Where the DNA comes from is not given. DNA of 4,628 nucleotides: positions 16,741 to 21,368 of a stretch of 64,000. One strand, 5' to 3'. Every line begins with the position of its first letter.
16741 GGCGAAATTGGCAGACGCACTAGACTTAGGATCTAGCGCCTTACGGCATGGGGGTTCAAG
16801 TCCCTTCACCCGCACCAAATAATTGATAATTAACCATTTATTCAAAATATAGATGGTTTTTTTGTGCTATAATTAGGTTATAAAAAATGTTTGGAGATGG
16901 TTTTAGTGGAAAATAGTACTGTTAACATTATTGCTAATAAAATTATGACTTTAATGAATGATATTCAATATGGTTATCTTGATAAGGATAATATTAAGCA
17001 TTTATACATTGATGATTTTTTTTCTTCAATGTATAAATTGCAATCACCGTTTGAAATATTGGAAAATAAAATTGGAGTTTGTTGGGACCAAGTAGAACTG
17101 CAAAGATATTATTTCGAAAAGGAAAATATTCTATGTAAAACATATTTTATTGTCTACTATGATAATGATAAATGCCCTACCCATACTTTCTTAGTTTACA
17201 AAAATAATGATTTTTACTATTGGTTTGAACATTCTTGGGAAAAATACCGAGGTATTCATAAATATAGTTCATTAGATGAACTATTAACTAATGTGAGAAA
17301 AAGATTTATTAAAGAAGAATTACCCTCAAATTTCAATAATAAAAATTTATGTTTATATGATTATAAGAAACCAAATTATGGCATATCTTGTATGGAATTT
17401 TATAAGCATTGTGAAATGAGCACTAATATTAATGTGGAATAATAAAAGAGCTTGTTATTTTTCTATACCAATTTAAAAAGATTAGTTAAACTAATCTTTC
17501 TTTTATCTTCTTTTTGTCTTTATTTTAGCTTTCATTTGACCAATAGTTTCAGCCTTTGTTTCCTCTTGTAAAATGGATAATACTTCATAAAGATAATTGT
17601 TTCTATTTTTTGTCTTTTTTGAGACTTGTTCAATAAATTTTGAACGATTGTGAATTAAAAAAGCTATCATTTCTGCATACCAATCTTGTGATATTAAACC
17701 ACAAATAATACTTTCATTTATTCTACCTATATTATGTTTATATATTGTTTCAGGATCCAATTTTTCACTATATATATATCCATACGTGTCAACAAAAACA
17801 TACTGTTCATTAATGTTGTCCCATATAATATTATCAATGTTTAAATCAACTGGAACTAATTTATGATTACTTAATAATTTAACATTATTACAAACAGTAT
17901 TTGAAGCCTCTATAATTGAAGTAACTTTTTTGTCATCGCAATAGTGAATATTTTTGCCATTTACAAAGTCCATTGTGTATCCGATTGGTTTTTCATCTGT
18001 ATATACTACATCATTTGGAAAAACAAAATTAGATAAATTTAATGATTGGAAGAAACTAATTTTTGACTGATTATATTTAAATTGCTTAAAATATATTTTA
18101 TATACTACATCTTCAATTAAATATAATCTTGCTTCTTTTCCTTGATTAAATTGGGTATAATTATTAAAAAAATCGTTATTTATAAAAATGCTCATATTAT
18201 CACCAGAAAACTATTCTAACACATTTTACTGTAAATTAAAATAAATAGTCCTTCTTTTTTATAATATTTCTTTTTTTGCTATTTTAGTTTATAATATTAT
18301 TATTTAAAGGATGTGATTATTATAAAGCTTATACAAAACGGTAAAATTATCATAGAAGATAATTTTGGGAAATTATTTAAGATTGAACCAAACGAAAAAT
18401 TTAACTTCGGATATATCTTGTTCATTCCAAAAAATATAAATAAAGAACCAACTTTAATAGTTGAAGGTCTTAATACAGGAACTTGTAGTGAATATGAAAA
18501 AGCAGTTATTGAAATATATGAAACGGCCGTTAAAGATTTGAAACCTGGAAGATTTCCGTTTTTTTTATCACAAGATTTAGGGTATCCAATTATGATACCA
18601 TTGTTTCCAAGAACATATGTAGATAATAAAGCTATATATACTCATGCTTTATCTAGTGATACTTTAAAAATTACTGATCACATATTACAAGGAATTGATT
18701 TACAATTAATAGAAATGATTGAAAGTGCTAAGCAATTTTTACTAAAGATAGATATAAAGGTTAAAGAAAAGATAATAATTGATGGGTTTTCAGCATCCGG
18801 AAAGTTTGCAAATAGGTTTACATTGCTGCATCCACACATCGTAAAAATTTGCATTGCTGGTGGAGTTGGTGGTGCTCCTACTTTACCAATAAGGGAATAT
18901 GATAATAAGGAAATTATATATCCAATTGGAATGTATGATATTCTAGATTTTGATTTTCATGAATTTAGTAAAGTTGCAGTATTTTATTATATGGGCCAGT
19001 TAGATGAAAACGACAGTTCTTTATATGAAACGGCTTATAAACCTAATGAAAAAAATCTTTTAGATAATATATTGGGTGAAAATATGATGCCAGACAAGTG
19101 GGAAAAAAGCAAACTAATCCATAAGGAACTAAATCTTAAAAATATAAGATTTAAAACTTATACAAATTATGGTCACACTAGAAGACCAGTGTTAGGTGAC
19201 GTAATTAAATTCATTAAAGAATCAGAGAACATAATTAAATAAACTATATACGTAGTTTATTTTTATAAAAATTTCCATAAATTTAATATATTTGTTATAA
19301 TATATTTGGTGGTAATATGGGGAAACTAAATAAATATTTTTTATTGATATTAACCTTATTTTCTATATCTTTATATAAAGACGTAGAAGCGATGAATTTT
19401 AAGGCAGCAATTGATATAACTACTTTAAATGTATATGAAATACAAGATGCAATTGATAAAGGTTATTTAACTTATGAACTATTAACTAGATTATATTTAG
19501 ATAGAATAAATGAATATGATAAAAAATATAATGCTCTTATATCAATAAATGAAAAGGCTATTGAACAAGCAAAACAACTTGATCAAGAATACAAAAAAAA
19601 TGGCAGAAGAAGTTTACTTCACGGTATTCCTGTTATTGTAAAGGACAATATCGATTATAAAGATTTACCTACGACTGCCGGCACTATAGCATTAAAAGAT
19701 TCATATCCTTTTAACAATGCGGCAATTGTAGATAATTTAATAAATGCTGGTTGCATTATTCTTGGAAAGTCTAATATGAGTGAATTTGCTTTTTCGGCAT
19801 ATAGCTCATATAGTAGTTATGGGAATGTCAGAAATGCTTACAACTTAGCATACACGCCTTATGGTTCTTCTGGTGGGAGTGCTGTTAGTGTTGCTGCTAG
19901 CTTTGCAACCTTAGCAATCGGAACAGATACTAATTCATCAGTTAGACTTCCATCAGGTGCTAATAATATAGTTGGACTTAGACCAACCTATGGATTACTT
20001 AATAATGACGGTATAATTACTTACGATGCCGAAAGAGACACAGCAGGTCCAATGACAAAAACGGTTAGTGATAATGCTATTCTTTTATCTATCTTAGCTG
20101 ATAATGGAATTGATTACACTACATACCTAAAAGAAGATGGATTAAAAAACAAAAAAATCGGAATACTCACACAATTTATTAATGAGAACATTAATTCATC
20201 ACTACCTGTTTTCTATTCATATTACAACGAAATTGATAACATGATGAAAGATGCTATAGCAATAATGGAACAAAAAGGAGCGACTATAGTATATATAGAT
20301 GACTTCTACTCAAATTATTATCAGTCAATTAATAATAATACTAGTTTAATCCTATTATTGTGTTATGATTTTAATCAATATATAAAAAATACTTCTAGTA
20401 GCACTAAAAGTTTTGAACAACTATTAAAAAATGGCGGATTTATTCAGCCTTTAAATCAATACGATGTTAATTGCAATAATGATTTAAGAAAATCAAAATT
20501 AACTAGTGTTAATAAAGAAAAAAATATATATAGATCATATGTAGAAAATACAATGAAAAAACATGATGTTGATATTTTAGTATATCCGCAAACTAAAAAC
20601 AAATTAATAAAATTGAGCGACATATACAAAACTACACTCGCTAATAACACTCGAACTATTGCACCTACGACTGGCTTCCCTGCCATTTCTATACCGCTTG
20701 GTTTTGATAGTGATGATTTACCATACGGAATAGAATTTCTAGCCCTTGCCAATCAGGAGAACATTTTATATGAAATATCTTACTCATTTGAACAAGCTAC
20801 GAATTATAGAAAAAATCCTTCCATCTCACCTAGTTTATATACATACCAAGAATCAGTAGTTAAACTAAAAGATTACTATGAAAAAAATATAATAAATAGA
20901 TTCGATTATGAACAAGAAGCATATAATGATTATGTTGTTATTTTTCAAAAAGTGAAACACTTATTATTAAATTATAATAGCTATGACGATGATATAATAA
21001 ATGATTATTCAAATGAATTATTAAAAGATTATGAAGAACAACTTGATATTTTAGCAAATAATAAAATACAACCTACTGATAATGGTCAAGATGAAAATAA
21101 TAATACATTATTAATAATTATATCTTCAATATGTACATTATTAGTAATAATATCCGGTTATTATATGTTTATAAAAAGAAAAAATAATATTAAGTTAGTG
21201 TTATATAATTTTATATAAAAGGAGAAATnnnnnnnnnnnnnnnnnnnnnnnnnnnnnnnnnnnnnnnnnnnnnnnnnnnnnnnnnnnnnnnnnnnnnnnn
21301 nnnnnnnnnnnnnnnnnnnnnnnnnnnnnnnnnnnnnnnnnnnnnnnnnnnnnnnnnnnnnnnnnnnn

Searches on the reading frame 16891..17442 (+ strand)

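Call 19: search_protein_families(library=pfam, proteins=[window:16891-17442:+], max_evalue=0.001)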
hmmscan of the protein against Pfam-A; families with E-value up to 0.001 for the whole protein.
window:16891-17442:+ (183 aa): 1 family
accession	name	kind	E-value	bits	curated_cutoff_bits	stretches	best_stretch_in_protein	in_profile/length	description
PF04473.18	DUF553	-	5.3e-05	23.2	20.5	1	18-114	22-113/140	Transglutaminase-like domain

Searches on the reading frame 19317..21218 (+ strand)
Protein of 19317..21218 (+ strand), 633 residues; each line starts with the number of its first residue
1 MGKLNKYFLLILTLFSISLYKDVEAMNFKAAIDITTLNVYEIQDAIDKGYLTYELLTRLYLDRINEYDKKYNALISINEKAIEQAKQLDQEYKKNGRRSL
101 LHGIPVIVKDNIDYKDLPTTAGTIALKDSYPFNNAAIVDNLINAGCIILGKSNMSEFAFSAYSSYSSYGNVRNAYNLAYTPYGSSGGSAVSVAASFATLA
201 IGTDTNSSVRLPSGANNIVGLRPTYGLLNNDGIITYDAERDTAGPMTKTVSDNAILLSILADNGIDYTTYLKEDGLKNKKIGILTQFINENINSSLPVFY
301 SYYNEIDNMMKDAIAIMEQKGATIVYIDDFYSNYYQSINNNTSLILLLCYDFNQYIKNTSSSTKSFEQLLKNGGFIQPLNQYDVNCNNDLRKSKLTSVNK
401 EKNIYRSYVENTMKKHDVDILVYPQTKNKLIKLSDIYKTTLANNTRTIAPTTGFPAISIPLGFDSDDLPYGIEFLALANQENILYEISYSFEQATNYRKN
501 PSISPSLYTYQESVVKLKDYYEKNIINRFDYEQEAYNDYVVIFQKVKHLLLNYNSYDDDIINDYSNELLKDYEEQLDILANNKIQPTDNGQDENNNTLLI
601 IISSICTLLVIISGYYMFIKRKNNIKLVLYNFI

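Call 19: search_protein_families(library=pfam, proteins=[window:19317-21218:+], max_evalue=0.001)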
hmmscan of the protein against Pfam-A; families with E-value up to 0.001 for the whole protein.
window:19317-21218:+ (633 aa): 1 family
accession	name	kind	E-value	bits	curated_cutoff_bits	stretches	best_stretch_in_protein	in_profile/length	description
PF01425.27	Amidase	-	9.7e-84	282.4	27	1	56-483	2-443/445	Amidase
